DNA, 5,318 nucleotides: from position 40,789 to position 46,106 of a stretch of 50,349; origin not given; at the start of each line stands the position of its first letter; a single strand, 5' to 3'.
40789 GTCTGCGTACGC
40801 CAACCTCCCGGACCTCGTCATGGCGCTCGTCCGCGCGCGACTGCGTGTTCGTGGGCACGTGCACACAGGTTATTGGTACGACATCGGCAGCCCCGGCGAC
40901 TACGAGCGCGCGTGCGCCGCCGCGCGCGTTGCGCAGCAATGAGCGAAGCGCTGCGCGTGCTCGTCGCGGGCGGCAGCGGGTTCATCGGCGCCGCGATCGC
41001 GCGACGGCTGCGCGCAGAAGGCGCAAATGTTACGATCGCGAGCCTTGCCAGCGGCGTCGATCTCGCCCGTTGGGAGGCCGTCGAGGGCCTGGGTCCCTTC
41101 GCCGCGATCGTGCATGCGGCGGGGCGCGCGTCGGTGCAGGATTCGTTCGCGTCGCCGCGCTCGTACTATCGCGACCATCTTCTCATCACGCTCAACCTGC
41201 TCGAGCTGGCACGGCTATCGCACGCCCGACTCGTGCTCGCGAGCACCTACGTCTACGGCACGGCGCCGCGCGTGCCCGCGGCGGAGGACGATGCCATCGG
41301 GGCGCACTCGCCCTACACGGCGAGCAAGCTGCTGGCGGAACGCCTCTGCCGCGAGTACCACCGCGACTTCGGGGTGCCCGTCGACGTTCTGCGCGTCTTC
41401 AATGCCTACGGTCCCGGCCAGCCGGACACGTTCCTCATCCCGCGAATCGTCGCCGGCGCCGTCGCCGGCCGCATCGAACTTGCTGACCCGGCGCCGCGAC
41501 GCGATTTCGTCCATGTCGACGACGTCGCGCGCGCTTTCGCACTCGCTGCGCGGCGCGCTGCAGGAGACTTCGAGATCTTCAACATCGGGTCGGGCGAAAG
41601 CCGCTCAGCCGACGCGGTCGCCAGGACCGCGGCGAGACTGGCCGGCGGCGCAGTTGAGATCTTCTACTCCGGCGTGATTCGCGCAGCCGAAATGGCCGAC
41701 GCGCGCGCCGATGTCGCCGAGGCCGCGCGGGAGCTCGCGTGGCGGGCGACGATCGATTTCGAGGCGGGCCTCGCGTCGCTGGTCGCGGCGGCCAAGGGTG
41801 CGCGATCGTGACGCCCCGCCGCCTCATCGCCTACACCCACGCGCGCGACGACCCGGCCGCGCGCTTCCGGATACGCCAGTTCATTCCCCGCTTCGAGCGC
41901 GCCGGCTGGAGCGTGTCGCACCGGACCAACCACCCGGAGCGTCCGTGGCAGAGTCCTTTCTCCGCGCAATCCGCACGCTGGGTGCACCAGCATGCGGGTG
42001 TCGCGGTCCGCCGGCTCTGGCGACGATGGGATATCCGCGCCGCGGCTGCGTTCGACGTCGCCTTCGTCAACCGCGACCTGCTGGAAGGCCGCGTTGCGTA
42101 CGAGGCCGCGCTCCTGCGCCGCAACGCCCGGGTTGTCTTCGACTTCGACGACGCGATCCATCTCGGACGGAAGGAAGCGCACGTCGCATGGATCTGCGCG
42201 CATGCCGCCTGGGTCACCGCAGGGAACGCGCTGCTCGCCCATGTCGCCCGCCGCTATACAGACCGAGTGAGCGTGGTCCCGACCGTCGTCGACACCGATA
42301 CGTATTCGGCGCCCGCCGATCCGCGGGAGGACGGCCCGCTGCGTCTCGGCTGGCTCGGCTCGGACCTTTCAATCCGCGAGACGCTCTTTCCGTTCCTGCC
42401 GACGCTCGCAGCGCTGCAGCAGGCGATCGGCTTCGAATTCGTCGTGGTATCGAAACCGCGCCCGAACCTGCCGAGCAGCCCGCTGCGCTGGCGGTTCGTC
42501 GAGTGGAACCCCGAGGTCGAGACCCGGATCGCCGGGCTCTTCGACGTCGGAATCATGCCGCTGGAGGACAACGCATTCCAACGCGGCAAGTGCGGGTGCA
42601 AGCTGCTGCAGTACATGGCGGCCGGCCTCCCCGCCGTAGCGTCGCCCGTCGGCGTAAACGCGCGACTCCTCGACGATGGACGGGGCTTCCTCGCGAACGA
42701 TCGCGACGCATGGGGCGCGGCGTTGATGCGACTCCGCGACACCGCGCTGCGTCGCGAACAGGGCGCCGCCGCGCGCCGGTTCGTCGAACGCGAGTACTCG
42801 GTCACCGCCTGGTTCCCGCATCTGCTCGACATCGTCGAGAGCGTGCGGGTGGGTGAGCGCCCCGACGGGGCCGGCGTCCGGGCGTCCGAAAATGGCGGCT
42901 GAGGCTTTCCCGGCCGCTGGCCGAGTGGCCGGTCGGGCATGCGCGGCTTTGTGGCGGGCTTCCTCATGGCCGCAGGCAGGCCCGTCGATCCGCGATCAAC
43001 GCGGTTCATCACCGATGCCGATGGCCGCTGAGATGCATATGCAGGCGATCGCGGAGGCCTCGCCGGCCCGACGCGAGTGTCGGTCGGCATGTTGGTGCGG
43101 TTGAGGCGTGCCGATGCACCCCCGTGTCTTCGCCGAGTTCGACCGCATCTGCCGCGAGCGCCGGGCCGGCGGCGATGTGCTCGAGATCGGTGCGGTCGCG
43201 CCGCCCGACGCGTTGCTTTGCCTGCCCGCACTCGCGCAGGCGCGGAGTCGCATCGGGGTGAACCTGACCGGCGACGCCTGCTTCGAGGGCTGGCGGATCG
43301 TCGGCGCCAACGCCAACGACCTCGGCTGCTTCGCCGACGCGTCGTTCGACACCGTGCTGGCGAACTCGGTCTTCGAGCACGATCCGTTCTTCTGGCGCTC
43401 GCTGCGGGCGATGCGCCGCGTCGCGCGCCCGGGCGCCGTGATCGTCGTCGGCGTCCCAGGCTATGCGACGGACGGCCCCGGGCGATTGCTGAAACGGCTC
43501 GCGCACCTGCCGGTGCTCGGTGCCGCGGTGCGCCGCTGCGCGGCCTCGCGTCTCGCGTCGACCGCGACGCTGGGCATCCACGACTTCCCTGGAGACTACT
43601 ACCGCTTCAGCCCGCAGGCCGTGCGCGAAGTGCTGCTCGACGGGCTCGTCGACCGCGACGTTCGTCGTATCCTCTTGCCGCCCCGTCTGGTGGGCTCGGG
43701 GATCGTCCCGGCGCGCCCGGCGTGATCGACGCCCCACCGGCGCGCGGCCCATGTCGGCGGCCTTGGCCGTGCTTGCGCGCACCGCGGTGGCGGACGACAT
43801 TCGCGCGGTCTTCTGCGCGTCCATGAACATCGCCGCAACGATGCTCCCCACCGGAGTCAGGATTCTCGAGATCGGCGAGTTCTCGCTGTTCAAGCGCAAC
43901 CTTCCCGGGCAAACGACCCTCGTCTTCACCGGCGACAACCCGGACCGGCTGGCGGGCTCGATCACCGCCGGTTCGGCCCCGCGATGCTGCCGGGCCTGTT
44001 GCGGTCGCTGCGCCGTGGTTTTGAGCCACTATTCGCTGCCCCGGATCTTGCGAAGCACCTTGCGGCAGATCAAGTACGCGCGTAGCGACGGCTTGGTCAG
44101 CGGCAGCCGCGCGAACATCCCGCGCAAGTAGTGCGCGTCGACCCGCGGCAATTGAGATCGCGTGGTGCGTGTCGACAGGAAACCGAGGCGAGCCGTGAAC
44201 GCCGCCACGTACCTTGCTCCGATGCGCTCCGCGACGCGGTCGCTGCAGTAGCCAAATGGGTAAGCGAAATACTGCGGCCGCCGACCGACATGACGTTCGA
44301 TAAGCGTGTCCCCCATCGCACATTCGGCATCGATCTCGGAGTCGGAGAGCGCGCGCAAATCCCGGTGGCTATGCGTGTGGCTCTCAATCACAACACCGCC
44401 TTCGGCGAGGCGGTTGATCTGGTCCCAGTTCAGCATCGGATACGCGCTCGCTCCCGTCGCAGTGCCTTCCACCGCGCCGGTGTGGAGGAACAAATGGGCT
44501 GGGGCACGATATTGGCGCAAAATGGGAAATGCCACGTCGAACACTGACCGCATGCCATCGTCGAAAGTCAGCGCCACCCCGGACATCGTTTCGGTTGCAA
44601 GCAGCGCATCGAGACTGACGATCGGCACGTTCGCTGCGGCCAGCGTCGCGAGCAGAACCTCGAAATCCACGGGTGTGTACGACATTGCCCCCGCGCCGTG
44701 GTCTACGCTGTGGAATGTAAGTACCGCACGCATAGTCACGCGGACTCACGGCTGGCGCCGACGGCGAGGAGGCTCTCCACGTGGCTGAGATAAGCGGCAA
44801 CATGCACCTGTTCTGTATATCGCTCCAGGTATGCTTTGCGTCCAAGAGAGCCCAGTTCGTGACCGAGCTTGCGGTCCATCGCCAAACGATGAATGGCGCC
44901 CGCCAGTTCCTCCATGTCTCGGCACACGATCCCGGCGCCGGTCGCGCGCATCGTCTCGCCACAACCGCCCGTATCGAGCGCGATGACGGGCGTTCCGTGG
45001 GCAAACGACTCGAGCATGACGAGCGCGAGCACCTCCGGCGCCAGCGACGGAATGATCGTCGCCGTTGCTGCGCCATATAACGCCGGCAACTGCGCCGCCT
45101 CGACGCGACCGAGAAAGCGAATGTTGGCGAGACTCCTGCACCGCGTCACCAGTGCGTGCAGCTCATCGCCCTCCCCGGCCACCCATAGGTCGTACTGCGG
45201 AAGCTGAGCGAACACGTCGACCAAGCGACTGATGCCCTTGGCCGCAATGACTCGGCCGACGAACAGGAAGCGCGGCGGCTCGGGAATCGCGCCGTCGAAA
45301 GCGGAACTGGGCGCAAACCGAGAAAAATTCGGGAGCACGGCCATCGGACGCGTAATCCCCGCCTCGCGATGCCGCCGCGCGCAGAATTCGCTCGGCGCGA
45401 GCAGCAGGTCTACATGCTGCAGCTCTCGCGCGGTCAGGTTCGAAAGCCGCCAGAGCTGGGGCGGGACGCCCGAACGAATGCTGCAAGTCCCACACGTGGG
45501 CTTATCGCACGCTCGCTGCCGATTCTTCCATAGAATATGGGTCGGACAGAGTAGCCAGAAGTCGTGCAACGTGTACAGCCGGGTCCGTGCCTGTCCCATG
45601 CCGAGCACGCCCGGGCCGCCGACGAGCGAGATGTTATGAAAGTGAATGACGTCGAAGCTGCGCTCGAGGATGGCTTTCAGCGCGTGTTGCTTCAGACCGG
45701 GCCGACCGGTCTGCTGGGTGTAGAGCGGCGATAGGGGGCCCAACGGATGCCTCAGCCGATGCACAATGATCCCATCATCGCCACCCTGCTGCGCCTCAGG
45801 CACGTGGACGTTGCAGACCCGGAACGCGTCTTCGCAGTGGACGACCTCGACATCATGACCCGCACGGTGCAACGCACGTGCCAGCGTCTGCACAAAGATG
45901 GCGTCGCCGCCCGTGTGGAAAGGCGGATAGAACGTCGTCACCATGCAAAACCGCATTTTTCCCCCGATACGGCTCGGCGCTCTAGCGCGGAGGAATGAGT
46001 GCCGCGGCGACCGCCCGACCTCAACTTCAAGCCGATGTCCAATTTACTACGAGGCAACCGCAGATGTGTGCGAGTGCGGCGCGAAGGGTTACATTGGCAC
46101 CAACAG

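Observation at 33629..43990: GC-rich ~10-kb island encoding a translationally coupled, inner-core-like glycan assembly operon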

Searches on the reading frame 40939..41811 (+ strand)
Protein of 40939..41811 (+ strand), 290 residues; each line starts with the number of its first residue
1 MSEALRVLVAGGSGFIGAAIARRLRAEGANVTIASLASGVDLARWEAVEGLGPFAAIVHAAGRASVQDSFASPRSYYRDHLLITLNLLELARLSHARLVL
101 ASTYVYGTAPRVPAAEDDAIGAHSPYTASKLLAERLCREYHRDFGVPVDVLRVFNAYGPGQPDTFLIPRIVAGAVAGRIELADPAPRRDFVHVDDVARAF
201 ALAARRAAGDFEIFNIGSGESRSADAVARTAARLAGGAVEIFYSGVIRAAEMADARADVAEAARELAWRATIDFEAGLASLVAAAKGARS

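Call 6: search_protein_families(library=pfam, proteins=[window:40939-41811:+], max_evalue=0.01)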
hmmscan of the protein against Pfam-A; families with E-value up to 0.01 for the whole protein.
window:40939-41811:+ (290 aa): 6 families
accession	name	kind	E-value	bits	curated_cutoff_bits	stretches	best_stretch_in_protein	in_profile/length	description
PF01370.27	Epimerase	-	4e-45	154.5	20.9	1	7-217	1-240/240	NAD dependent epimerase/dehydratase family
PF16363.11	GDP_Man_Dehyd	-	2.9e-37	129.3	27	1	55-279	77-330/332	GDP-mannose 4,6 dehydratase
PF04321.23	RmlD_sub_bind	-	3.5e-08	33.3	27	1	6-146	2-145/287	RmlD substrate binding domain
PF07993.18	NAD_binding_4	-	1.3e-06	28.2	20.1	1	79-199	111-257/258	Male sterility protein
PF01073.25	3Beta_HSD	-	0.00026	20.5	22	0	124-206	144-231/280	3-beta hydroxysteroid dehydrogenase/isomerase family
PF00106.31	adh_short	-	0.0023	17.9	26.6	0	7-35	3-31/195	short chain dehydrogenase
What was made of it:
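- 40939..41811 (+): G7, short SDR epimerase/reductase; ATGA junction with G6. PF01370 at 155 bits (call 6).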

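Call 7: search_protein_families(library=ncbifam, proteins=[window:40939-41811:+], max_evalue=0.01)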
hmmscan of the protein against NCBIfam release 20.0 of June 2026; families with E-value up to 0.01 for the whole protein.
window:40939-41811:+ (290 aa): 37 families (the best 25 are shown)
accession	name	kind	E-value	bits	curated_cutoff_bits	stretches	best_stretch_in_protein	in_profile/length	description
TIGR04180.1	EDH_00030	hypoth_equivalog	4.1e-35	121.3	475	1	55-243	72-264/297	NAD-dependent 4,6-dehydratase LegB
TIGR01179.1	galE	equivalog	3.7e-34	118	262.3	2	54-273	71-312/332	UDP-glucose 4-epimerase GalE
TIGR01181.1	dTDP_gluc_dehyt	equivalog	2.7e-28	99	365.1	1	55-282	75-308/321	dTDP-glucose 4,6-dehydratase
NF007956.0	PRK10675.1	subfamily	1.3e-20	73.8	394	1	55-273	75-317/338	UDP-glucose 4-epimerase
NF047922.1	GDPFucSynFcl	equivalog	8.1e-17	61.6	500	1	6-280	4-296/308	GDP-L-fucose synthase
NF007582.0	PRK10217.1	equivalog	2.4e-16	59.8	698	1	117-280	151-326/355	dTDP-glucose 4,6-dehydratase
NF007490.0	PRK10084.1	subfamily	4.6e-15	55.5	649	1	117-280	158-329/361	dTDP-glucose 4,6-dehydratase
TIGR02197.1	heptose_epim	equivalog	4.7e-15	55.6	274.6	2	185-243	211-268/316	ADP-glyceromanno-heptose 6-epimerase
TIGR01746.1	Thioester-redct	subfamily_domain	2.7e-13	49.9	213.35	1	77-231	109-277/371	thioester reductase domain-containing protein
NF042422.1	oxyalk_red_OleD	equivalog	5.6e-13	48.9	580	1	5-203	1-214/329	2-alkyl-3-oxoalkanoate reductase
TIGR02622.1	CDP_4_6_dhtase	equivalog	7.8e-12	45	278.45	1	57-282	81-327/352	CDP-glucose 4,6-dehydratase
NF042423.1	oxyalk_red_Shew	equivalog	1.5e-09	37.3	580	1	5-206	9-223/331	2-alkyl-3-oxoalkanoate reductase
TIGR01214.1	rmlD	equivalog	5.9e-09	35.4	224.05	1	6-161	1-155/285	dTDP-4-dehydrorhamnose reductase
TIGR03466.1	HpnA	hypoth_equivalog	6e-09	35.2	367.65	1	6-206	2-219/327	hopanoid-associated sugar epimerase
NF008360.0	PRK11150.1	equivalog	1.1e-06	28.1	452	1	116-232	130-251/310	ADP-glyceromanno-heptose 6-epimerase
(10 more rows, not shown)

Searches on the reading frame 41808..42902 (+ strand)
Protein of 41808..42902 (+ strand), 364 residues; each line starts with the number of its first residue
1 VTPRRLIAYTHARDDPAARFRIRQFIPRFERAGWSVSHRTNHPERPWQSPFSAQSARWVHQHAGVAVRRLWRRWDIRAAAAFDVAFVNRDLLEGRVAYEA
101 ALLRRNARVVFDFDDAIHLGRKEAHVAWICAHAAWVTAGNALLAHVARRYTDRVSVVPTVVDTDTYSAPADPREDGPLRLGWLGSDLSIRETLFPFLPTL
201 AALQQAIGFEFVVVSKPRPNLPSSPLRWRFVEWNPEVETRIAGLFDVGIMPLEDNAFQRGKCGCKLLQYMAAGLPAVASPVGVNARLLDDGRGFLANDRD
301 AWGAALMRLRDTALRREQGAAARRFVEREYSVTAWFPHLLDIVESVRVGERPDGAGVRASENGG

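Call 6: search_protein_families(library=pfam, proteins=[window:41808-42902:+], max_evalue=0.01)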
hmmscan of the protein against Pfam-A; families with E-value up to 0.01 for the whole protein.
window:41808-42902:+ (364 aa): 3 families
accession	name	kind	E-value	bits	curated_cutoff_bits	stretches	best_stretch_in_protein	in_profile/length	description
PF13692.12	Glyco_trans_1_4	-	1.1e-08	35.9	27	1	199-309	23-139/142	Glycosyl transferases group 1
PF13524.12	Glyco_trans_1_2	-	8e-06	26.3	25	1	257-339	58-142/144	Glycosyl transferase-like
PF00534.26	Glycos_transf_1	-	0.0019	18.2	26.4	1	262-319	105-166/172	Glycosyl transferases group 1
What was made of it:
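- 41808..42902 (+): G8, GT-B glycosyltransferase of the Glycos_transf_1 type; GTGA junction with G7. PF13692 at 36 bits and PF13524 at 26 bits (call 6).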

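Call 7: search_protein_families(library=ncbifam, proteins=[window:41808-42902:+], max_evalue=0.01)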
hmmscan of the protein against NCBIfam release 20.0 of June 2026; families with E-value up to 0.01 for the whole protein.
window:41808-42902:+ (364 aa): 4 families
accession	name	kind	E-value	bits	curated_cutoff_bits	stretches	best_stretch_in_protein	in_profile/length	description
TIGR03088.1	stp2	hypoth_equivalog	1.4e-06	27.6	409.05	1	266-335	289-362/374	TIGR03088 family PEP-CTERM/XrtA system glycosyltransferase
TIGR03087.1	stp1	hypoth_equivalog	0.00098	18.4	316.65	1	264-340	313-391/397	TIGR03087 family PEP-CTERM/XrtA system glycosyltransferase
NF053787.1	GlcN_PG_synth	equivalog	0.0013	17.7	480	1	266-342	278-355/361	N-acetylglucosaminyl phosphatidylglycerol synthase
TIGR04063.1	stp3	hypoth_equivalog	0.0019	17.2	442.05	0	265-330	310-379/397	TIGR04063 family PEP-CTERM/XrtA system glycosyltransferase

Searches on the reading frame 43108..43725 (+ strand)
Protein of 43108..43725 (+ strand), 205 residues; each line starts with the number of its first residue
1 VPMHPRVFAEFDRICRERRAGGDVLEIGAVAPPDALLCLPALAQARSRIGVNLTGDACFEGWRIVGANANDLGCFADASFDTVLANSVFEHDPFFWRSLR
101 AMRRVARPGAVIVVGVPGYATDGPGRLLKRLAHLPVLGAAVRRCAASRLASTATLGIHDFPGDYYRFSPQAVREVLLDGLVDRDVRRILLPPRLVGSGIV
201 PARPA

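Call 6: search_protein_families(library=pfam, proteins=[window:43108-43725:+], max_evalue=0.01)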
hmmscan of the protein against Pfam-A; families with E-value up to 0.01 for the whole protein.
window:43108-43725:+ (205 aa): 5 families
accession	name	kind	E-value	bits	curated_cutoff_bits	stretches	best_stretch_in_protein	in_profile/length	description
PF08241.18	Methyltransf_11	-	5.6e-08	33.8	21.2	1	62-113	44-94/95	Methyltransferase domain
PF13847.12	Methyltransf_31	-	0.00049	20.2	27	1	67-117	61-112/145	Methyltransferase domain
PF13489.12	Methyltransf_23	-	0.0015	18.7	27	1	8-120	10-122/164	Methyltransferase domain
PF08242.18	Methyltransf_12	-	0.0028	18.8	30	1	69-112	55-98/98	Methyltransferase domain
PF13649.12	Methyltransf_25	-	0.0046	18.1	27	0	62-109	48-96/97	Methyltransferase domain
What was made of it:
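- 43108..43725 (+): G9, SAM-dependent methyltransferase. PF08241 at 34 bits (call 6).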

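Call 7: search_protein_families(library=ncbifam, proteins=[window:43108-43725:+], max_evalue=0.01)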
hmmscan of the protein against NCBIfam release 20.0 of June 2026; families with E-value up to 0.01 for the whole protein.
window:43108-43725:+ (205 aa): 0 families

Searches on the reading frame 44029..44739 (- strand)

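Call 10: search_protein_families(library=pfam, proteins=[window:44029-44739:-], max_evalue=0.001)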
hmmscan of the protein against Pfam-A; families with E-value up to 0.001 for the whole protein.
window:44029-44739:- (236 aa): 1 family
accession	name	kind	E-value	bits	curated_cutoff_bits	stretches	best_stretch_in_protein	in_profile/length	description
PF01522.26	Polysacc_deac_1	-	6.8e-26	91.1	23.1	1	54-176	8-122/124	Polysaccharide deacetylase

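Call 29: search_protein_families(library=ncbifam, proteins=[window:44029-44739:-], max_evalue=0.00001)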
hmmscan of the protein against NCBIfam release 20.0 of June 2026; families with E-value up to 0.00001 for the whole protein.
window:44029-44739:- (236 aa): 6 families
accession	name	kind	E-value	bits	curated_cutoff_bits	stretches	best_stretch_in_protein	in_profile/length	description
TIGR03938.2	deacetyl_PgaB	equivalog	1.5e-12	46.7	321.9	1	6-125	5-146/621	poly-beta-1,6-N-acetyl-D-glucosamine N-deacetylase PgaB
TIGR03933.1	PIA_icaB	equivalog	9.9e-09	35.1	248.35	1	54-171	73-197/245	intercellular adhesin biosynthesis polysaccharide N-deacetylase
TIGR02764.1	spore_ybaN_pdaB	equivalog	2.5e-08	33.9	237.4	1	54-171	7-114/191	polysaccharide deacetylase family sporulation protein PdaB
NF050820.1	PolSacchBiosHfsH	equivalog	6.7e-08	32.5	400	1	54-201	35-179/249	oligosaccharide deacetylase HfsH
NF045821.1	PgAcgDacpgdA1_Bac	equivalog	7e-08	31.7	400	1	53-166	88-191/282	peptidoglycan-N-acetylglucosamine deacetylase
TIGR04243.1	nodulat_NodB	equivalog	1e-06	28.4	240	1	54-170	3-110/197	chitooligosaccharide deacetylase NodB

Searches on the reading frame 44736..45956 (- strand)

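Call 10: search_protein_families(library=pfam, proteins=[window:44736-45956:-], max_evalue=0.001)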
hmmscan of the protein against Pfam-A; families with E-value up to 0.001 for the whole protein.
window:44736-45956:- (406 aa): 6 families
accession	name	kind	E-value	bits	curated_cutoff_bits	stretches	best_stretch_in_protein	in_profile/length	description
PF00534.26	Glycos_transf_1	-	5.2e-25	88.4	26.4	1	225-374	13-171/172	Glycosyl transferases group 1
PF13692.12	Glyco_trans_1_4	-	6e-23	82.1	27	1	228-360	2-141/142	Glycosyl transferases group 1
PF13439.12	Glyco_transf_4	-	2.6e-15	57.3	28.5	1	16-210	2-164/170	Glycosyltransferase Family 4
PF13579.12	Glyco_trans_4_4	-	8.2e-12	46.2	29.7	1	17-210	2-157/158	Glycosyl transferase 4-like domain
PF13524.12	Glyco_trans_1_2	-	3.3e-07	30.8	25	1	245-387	5-140/144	Glycosyl transferase-like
PF20706.3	GT4-conflict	-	0.00023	20.7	26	0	199-339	169-323/385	Family 4 Glycosyltransferase in conflict systems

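Call 29: search_protein_families(library=ncbifam, proteins=[window:44736-45956:-], max_evalue=0.00001)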
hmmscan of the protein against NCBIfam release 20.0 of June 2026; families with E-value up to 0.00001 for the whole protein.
window:44736-45956:- (406 aa): 18 families
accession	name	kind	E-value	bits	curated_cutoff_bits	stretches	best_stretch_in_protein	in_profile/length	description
TIGR04157.1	glyco_rSAM_CFB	subfamily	1.2e-14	54.2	400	1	230-383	230-396/406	TIGR04157 family glycosyltransferase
TIGR03088.1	stp2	hypoth_equivalog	2.3e-13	50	409.05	1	223-393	190-370/374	TIGR03088 family PEP-CTERM/XrtA system glycosyltransferase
NF047684.1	TeichurnBiosyTuaC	equivalog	2.5e-13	49.7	550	1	231-364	223-357/391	teichuronic acid biosynthesis protein TuaC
TIGR02149.1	glgA_Coryne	subfamily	5.3e-13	48.9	302.4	1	227-380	204-374/391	glycogen synthase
NF041876.1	EPS_EpsE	equivalog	1.1e-12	48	400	1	211-383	197-383/389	exopolysaccharide biosynthesis GT4 family glycosyltransferase EpsE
TIGR03999.1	thiol_BshA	equivalog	2.4e-12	46.5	273.7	1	240-396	212-373/375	N-acetyl-alpha-D-glucosaminyl L-malate synthase BshA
NF038229.1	Glyco4_Geo_Pelo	equivalog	1.7e-11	43.7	400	1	245-396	183-336/338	GPMC system family 4 glycosyltransferase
TIGR03449.1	mycothiol_MshA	equivalog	7e-11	41.7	462.5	1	232-371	225-379/406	D-inositol-3-phosphate glycosyltransferase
TIGR04047.1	MSMEG_0565_glyc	hypoth_equivalog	1.8e-10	40.4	259.85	1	275-381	255-359/373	MSMEG_0565 family glycosyltransferase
NF038011.1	PelF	equivalog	4e-10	39.3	100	1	230-365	309-448/489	GT4 family glycosyltransferase PelF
NF053787.1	GlcN_PG_synth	equivalog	9.2e-10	37.9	480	1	180-397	142-360/361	N-acetylglucosaminyl phosphatidylglycerol synthase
NF041010.1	glycosy_Agl16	equivalog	3.9e-09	35.8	575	0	230-370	182-326/352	glycosylation protein Agl16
NF046085.1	XrtY_assoc_Gly1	equivalog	2.9e-08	33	400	1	205-391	184-379/387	XrtY-associated glycosyltransferase XYAG1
NF007640.0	PRK10307.1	subfamily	1.6e-07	30.6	276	1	231-384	233-395/411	WcaI family glycosyltransferase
TIGR04063.1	stp3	hypoth_equivalog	3.6e-07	29.4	442.05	1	232-394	218-393/397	TIGR04063 family PEP-CTERM/XrtA system glycosyltransferase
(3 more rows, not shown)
